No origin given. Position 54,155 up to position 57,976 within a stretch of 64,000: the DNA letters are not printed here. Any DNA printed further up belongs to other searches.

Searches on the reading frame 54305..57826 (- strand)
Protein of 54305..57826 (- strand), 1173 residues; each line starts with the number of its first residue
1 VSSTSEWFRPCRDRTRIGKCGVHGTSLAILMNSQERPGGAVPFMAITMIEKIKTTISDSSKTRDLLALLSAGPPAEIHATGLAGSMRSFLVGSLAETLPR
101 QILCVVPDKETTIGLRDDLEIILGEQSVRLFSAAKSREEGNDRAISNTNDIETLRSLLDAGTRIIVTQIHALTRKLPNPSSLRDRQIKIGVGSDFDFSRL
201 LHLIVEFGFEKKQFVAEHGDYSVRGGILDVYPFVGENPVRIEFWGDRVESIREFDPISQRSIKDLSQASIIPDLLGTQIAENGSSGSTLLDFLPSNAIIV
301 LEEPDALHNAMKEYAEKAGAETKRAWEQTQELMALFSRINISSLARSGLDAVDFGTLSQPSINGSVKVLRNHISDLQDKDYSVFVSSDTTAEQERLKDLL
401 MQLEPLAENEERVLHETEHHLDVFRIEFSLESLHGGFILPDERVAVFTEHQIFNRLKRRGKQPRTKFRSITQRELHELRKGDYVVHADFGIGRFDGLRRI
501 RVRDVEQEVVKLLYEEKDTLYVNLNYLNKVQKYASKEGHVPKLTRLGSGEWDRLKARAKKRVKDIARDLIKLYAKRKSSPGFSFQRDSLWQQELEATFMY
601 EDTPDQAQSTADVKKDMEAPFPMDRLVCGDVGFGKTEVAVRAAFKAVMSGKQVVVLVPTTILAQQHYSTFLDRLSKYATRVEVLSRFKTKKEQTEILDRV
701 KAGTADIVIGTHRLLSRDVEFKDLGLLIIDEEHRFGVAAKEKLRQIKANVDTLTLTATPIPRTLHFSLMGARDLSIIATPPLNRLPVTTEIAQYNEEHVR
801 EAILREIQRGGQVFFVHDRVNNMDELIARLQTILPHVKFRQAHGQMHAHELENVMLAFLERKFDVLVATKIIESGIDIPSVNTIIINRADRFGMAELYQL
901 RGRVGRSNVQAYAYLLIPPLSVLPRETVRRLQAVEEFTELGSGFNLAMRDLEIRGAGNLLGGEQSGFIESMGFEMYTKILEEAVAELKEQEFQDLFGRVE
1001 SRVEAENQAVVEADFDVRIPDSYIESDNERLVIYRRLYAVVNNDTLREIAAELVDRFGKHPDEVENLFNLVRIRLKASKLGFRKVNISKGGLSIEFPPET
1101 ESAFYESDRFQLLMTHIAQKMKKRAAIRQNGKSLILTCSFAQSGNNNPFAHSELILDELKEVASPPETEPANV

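Call 67: search_protein_families(library=pfam, proteins=[window:54305-57826:-], max_evalue=0.00001)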
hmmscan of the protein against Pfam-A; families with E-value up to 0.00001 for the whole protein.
window:54305-57826:- (1173 aa): 6 families
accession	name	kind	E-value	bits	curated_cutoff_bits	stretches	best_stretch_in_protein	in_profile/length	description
PF00270.35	DEAD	-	1.2e-26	93.8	26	1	603-763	1-163/167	DEAD/DEAH box helicase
PF03461.20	TRCF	-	1.9e-26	92.7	25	1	1014-1105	2-93/95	TRCF domain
PF17757.6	UvrB_inter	-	1.2e-23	83.5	22.9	1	187-272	1-87/91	UvrB interaction domain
PF00271.37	Helicase_C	-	6.7e-23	81.5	23.5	1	801-907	8-109/110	Helicase conserved C-terminal domain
PF02559.22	CarD_TRCF_RID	-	1.7e-14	54.1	23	1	478-533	1-56/57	CarD-like/TRCF RID domain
PF04851.21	ResIII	-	3.2e-14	53.6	22.5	1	627-759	28-162/164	Type III restriction enzyme, res subunit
